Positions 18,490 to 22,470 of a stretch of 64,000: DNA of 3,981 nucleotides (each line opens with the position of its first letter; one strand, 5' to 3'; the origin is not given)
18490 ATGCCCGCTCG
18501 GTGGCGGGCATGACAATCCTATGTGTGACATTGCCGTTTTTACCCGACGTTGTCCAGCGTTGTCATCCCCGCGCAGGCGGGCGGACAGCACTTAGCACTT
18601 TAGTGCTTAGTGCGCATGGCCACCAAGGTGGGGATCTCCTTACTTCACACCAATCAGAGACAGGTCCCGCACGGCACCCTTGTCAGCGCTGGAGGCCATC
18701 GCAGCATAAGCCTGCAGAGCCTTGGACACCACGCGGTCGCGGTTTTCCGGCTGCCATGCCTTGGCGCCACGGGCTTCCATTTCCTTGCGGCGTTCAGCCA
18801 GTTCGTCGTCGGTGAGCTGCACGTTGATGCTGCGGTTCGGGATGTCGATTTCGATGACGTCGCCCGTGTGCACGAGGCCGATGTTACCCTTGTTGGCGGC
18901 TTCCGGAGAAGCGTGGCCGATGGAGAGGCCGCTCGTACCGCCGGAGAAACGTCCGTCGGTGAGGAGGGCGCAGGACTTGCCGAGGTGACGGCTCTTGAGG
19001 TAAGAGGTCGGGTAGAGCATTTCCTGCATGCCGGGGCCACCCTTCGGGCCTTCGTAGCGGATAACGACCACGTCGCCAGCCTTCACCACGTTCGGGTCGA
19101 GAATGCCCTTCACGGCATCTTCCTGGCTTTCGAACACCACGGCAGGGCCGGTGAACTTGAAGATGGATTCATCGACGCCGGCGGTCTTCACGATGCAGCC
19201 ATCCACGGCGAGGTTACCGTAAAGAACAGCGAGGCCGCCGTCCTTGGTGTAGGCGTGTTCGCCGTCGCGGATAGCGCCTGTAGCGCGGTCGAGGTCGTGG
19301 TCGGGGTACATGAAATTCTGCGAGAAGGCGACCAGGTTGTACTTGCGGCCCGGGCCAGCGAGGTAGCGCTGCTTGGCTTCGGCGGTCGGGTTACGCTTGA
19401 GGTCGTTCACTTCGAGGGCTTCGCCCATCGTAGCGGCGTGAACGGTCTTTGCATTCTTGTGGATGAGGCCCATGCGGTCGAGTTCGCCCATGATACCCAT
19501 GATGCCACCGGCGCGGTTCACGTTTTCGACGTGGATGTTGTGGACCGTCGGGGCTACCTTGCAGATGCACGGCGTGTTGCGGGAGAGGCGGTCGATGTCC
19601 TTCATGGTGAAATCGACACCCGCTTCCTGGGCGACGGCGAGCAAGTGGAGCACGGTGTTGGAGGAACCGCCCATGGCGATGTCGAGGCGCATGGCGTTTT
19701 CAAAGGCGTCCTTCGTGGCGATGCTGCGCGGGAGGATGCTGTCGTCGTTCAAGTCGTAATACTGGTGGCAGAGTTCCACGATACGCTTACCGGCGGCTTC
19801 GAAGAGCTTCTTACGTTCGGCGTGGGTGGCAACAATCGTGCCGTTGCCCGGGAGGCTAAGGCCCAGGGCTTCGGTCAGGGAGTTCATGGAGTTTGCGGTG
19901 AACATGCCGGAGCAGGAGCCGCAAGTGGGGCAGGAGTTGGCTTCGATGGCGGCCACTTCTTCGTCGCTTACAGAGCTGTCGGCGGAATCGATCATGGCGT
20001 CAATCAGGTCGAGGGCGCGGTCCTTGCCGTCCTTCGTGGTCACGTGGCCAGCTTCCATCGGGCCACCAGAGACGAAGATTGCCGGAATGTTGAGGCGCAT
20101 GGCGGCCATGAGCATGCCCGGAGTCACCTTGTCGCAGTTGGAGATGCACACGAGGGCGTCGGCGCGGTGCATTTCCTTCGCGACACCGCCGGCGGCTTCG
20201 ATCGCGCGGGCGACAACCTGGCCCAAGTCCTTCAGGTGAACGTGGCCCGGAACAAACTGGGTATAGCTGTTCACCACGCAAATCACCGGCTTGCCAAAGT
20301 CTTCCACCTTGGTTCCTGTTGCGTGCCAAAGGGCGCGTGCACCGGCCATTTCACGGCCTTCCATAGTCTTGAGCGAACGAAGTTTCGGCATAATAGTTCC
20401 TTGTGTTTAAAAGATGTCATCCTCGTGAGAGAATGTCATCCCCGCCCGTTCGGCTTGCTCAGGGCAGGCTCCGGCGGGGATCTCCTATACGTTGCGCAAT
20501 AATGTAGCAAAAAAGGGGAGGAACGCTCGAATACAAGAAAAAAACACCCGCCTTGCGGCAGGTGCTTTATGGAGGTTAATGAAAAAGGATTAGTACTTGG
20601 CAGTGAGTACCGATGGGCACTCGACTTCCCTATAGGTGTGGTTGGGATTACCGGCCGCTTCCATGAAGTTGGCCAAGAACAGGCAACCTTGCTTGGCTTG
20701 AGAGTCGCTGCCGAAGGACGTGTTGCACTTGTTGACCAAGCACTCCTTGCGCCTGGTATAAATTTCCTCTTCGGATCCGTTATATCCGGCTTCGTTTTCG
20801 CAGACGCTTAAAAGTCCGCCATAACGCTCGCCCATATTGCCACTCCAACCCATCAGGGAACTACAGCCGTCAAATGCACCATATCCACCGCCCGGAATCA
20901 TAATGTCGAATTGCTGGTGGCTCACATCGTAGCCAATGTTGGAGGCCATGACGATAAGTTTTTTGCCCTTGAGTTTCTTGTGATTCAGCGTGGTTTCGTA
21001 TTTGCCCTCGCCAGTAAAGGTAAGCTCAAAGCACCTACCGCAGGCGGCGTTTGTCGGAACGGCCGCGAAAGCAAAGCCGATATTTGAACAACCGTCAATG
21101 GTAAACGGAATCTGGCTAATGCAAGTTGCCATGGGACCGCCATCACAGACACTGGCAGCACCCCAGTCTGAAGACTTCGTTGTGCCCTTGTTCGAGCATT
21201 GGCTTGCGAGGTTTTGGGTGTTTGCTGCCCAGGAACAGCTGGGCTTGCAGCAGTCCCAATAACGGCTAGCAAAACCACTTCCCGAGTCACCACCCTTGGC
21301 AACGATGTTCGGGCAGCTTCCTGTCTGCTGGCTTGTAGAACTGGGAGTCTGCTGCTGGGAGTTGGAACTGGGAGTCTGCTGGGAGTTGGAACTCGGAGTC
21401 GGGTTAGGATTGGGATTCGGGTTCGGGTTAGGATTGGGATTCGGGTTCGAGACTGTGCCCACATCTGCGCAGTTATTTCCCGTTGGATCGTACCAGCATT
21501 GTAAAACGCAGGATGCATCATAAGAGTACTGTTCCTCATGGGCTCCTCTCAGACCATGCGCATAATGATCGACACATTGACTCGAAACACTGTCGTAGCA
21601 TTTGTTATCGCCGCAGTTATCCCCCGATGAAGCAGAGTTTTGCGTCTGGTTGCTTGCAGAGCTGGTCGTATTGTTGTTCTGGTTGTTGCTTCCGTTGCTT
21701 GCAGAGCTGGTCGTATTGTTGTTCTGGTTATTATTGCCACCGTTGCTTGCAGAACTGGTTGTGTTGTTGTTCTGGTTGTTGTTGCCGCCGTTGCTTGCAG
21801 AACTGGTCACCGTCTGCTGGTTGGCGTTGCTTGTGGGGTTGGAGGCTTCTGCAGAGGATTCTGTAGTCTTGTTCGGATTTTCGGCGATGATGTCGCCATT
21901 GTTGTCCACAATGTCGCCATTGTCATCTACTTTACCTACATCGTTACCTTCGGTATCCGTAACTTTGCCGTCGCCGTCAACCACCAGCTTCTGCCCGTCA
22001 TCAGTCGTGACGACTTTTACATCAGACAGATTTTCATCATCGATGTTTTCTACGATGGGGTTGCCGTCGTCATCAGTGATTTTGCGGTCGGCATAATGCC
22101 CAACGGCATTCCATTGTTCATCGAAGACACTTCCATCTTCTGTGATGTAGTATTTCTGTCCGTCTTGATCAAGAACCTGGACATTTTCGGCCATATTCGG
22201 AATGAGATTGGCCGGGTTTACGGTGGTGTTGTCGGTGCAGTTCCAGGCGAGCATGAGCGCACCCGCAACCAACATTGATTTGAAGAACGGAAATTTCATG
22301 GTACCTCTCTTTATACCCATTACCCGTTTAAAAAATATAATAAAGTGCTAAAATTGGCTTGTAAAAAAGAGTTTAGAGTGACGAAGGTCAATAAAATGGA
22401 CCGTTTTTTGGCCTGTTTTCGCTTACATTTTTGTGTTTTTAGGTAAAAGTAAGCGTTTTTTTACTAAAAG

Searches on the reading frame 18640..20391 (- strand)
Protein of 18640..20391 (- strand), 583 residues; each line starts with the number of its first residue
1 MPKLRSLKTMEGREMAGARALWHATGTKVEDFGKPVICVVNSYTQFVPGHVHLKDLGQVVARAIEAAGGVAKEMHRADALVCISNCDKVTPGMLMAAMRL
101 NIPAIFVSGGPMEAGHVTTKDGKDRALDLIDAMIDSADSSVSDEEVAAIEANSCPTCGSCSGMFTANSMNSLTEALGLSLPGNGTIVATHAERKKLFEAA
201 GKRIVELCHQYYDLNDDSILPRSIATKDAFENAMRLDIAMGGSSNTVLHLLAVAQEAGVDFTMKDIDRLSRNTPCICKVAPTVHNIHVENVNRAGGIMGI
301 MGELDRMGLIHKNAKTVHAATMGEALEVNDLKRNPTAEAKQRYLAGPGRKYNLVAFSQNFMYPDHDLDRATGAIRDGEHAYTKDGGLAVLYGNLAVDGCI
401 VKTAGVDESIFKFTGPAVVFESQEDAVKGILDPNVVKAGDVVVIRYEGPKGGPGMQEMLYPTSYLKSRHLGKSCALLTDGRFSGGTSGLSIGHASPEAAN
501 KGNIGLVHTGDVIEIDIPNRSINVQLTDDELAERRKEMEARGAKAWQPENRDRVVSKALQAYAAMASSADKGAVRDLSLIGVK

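Call 6: search_protein_families(library=pfam, proteins=[window:18640-20391:-], max_evalue=0.001)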
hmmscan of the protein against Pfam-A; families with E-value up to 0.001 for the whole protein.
window:18640-20391:- (583 aa): 2 families
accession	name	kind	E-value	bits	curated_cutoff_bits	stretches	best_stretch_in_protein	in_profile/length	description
PF00920.27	ILVD_EDD_N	-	6.7e-101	338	27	2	73-324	76-315/316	Dihydroxy-acid/6-phosphogluconate dehydratase N-terminal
PF24877.1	ILV_EDD_C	-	5.2e-73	245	27.7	1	374-573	3-191/191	Dihydroxy-acid/6-phosphogluconate dehydratase C-terminal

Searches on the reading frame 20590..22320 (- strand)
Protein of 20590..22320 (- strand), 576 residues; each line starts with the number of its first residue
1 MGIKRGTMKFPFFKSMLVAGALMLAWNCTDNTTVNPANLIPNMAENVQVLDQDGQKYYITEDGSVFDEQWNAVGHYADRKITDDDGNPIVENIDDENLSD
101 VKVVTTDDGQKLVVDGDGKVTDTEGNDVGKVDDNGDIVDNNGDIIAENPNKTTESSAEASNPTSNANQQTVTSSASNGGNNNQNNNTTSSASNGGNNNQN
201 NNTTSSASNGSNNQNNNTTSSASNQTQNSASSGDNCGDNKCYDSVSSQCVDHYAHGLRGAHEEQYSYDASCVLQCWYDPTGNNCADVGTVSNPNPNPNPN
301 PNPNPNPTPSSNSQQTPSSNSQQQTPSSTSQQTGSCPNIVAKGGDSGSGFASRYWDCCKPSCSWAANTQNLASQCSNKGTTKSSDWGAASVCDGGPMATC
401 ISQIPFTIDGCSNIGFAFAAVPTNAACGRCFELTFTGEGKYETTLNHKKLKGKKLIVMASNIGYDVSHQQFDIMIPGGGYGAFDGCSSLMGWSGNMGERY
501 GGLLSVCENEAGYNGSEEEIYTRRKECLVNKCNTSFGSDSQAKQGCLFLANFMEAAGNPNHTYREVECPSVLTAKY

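Call 6: search_protein_families(library=pfam, proteins=[window:20590-22320:-], max_evalue=0.001)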
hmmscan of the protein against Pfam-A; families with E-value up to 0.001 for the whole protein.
window:20590-22320:- (576 aa): 1 family
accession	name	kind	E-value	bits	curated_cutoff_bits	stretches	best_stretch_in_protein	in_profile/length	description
PF02015.22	Glyco_hydro_45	-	4.4e-28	99.1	27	1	348-510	1-170/214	Glycosyl hydrolase family 45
